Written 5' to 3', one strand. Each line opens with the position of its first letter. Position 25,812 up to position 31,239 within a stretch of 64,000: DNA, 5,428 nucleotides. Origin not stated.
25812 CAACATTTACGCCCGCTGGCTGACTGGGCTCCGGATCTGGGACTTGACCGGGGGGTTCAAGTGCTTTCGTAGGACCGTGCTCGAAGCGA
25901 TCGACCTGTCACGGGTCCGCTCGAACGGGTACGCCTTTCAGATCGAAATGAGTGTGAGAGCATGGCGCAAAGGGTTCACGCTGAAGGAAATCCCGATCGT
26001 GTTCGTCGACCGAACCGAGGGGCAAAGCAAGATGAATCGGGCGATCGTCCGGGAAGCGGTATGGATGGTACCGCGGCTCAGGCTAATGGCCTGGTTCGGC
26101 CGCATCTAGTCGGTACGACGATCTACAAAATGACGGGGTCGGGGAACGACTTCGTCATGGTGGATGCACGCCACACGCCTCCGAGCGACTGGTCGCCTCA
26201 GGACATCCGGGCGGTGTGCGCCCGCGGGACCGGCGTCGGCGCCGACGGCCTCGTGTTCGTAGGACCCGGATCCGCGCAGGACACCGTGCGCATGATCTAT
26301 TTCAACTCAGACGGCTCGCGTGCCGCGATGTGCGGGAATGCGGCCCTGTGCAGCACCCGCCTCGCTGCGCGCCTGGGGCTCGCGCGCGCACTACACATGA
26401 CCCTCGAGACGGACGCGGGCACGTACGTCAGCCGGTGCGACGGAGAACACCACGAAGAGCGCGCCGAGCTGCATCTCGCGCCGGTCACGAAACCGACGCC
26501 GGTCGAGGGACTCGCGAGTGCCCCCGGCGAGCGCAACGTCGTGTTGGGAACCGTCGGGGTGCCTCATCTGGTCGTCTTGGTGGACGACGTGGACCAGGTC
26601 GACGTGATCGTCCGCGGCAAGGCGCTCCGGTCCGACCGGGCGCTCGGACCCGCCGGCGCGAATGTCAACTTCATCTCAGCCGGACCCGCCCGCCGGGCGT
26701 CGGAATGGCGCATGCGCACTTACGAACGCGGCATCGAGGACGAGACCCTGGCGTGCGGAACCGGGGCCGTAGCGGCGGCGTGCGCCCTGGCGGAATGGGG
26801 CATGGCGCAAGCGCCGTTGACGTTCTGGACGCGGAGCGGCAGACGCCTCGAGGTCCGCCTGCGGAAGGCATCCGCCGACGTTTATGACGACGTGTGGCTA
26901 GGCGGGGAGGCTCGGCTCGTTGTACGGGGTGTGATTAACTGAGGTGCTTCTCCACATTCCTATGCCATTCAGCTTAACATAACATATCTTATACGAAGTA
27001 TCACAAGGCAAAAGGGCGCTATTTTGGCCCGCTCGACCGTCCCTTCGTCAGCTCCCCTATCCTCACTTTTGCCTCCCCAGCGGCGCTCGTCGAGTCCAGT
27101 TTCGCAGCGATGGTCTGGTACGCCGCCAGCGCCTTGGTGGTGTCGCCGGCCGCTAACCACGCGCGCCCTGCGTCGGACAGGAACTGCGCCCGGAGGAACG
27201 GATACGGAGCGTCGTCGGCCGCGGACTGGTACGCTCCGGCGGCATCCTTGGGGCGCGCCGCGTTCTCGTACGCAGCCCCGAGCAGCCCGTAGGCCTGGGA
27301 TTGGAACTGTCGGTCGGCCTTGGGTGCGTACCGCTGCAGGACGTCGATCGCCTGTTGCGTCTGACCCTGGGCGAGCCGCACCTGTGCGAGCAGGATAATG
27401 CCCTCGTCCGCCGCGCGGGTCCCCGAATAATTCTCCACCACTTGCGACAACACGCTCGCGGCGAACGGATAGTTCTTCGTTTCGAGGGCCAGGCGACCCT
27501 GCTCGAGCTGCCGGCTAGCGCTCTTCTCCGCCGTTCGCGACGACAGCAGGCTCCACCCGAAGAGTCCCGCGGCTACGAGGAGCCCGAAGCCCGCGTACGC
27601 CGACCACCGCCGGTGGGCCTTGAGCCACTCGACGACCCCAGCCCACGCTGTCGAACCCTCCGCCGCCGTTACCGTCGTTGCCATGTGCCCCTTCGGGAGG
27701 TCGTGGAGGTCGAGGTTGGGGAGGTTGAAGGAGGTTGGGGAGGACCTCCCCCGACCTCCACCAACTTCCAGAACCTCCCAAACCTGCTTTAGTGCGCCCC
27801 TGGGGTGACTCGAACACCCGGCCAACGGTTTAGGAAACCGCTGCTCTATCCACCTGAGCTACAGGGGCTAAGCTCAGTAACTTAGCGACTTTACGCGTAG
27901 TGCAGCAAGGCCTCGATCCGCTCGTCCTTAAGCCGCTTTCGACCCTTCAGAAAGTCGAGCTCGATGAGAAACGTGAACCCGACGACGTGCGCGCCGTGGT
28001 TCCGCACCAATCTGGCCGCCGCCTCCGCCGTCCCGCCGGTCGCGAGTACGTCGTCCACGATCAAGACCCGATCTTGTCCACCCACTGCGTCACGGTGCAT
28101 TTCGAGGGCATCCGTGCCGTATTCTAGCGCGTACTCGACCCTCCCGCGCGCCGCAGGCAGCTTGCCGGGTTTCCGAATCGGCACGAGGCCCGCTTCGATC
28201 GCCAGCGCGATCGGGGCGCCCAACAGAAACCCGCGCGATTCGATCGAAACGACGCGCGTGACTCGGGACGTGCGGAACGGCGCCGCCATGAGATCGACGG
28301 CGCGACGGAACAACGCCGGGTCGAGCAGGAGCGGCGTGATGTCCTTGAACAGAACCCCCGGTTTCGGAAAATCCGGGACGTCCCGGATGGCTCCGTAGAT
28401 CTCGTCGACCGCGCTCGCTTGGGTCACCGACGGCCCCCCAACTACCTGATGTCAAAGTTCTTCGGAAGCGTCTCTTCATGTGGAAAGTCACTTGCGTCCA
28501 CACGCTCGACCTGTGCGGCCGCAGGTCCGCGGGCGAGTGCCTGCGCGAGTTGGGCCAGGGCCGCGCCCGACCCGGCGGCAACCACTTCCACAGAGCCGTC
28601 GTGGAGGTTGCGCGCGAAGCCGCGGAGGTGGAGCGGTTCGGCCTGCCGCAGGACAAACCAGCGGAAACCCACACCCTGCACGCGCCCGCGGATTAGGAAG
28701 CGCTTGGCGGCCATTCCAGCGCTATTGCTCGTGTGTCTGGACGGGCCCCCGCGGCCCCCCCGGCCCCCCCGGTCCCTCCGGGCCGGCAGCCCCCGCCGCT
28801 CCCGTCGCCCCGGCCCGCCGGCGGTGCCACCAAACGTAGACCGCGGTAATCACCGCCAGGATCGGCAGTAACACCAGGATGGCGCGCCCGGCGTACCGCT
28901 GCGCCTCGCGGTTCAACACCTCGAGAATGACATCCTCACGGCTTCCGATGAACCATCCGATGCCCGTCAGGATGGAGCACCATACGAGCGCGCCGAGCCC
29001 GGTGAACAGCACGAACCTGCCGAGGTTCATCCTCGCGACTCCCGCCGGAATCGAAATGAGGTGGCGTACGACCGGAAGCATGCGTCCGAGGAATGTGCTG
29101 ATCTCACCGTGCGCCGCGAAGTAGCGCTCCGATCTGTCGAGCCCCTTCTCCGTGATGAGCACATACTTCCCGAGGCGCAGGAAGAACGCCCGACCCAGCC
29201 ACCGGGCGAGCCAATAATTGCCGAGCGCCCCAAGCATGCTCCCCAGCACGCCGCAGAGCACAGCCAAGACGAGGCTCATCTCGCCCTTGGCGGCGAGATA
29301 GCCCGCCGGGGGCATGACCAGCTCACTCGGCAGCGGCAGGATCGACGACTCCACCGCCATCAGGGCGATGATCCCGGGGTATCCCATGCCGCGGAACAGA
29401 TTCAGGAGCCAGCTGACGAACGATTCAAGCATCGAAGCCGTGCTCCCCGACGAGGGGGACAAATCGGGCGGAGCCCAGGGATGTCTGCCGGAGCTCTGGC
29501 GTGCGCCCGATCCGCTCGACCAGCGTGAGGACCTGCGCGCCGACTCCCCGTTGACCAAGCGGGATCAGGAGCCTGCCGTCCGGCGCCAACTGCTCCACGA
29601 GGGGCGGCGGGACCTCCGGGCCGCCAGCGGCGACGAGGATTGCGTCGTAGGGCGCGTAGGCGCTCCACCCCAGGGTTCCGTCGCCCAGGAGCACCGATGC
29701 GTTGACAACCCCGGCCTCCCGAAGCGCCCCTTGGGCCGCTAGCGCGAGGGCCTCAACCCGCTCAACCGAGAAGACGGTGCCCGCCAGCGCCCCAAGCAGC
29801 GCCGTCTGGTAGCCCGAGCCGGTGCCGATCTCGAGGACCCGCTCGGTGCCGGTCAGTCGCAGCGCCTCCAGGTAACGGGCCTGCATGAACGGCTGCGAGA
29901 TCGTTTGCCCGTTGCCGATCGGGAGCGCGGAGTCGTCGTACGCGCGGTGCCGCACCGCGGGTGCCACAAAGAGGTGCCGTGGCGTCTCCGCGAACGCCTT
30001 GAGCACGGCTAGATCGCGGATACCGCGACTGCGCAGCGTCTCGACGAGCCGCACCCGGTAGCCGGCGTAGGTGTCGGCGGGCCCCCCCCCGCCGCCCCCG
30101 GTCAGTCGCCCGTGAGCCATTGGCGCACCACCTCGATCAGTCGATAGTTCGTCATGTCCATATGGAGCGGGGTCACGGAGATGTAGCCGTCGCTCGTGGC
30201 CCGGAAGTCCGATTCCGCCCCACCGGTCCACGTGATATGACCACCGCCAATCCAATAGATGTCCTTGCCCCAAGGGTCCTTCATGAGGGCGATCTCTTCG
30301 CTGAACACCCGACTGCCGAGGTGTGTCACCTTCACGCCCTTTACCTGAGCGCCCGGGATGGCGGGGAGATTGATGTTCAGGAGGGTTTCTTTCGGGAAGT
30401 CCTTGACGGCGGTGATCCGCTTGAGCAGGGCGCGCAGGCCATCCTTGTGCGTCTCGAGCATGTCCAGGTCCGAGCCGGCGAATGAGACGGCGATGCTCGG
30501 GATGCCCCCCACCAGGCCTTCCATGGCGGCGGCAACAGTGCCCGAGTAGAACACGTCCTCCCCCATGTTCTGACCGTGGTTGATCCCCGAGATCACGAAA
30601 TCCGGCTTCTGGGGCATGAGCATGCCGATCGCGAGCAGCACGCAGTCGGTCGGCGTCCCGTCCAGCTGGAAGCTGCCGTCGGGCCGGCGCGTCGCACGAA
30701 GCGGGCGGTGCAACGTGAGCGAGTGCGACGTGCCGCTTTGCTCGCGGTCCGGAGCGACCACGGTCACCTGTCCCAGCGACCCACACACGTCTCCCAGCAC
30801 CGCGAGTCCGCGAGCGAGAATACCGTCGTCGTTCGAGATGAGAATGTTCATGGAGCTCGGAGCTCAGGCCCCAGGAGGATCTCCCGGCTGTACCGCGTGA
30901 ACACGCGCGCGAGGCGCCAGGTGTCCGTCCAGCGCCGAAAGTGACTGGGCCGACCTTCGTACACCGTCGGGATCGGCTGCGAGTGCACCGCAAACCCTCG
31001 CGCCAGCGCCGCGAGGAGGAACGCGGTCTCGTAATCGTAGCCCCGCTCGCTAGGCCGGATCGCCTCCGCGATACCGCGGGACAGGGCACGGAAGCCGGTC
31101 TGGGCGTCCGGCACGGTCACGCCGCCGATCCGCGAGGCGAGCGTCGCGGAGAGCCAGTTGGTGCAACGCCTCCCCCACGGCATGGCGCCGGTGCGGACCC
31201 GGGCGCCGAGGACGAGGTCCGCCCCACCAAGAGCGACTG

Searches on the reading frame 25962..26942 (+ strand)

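Call 10: search_protein_families(library=pfam, proteins=[window:25962-26942:+])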
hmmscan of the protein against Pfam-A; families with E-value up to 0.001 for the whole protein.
window:25962-26942:+ (326 aa): 1 family
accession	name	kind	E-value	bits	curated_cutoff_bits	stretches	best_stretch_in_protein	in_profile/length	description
PF01678.24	DAP_epimerase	-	4.5e-38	130.5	34.7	2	55-165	2-110/121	Diaminopimelate epimerase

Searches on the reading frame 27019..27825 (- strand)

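Call 10: search_protein_families(library=pfam, proteins=[window:27019-27825:-])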
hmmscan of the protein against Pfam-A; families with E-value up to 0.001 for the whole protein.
window:27019-27825:- (268 aa): 9 families
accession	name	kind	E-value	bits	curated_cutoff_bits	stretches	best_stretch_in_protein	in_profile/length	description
PF09976.15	TPR_21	-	1.1e-05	25.7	25.5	1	105-205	78-175/193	Tetratricopeptide repeat-like domain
PF13174.12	TPR_6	-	1.7e-05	25.6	26.3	0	146-166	6-26/33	Tetratricopeptide repeat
PF13432.12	TPR_16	-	2.7e-05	25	32.7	0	107-170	1-61/65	Tetratricopeptide repeat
PF25063.1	ARM_TT21_C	-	5.2e-05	23.7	35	1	126-202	78-155/209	Tetratricopeptide repeat protein 21 C-terminal ARM domain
PF14559.12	TPR_19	-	6.3e-05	23.7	25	0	114-177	2-60/68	Tetratricopeptide repeat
PF13176.12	TPR_7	-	6.3e-05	23.2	27.9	0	144-167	3-28/36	Tetratricopeptide repeat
PF13428.12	TPR_14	-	7.5e-05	23.5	23.5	0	143-167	4-28/44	Tetratricopeptide repeat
PF25058.1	ARM_TT21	-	8.2e-05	23.1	27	1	101-176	55-130/155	Tetratricopeptide repeat protein 21 ARM repeat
PF07719.23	TPR_2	-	0.00015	22.1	27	0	214-238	2-26/34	Tetratricopeptide repeat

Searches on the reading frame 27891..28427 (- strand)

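Call 10: search_protein_families(library=pfam, proteins=[window:27891-28427:-])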
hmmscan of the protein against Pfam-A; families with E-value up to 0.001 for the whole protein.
window:27891-28427:- (178 aa): 2 families
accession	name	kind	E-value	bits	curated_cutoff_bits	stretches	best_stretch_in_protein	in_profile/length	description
PF00156.33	Pribosyltran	-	1e-11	44.9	26.3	1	51-160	23-125/158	Phosphoribosyl transferase domain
PF14681.12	UPRTase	-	0.00013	22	27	1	117-149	119-151/206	Uracil phosphoribosyltransferase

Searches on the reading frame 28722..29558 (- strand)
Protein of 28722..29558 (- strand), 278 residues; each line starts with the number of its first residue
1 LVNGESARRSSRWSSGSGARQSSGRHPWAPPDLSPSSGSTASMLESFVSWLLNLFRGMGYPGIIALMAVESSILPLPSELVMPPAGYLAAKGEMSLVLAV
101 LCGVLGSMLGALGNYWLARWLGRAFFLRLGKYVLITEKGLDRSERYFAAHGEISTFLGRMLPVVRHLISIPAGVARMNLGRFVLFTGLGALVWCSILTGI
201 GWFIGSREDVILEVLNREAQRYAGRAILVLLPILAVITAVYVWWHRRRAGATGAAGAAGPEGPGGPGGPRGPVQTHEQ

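Call 10: search_protein_families(library=pfam, proteins=[window:28722-29558:-])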
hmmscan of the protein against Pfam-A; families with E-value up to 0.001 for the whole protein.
window:28722-29558:- (278 aa): 1 family
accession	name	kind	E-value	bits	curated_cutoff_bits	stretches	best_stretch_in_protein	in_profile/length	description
PF09335.16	VTT_dom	-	4e-22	79.4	33.9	1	77-202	2-122/123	VTT domain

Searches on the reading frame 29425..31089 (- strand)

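Call 10: search_protein_families(library=pfam, proteins=[window:29425-31089:-])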
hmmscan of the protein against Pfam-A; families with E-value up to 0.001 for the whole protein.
window:29425-31089:- (554 aa): 1 family
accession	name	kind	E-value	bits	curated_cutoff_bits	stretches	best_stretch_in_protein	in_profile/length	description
PF01135.25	PCMT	-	1.5e-54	185.4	20.3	1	347-549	5-208/210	Protein-L-isoaspartate(D-aspartate) O-methyltransferase (PCMT)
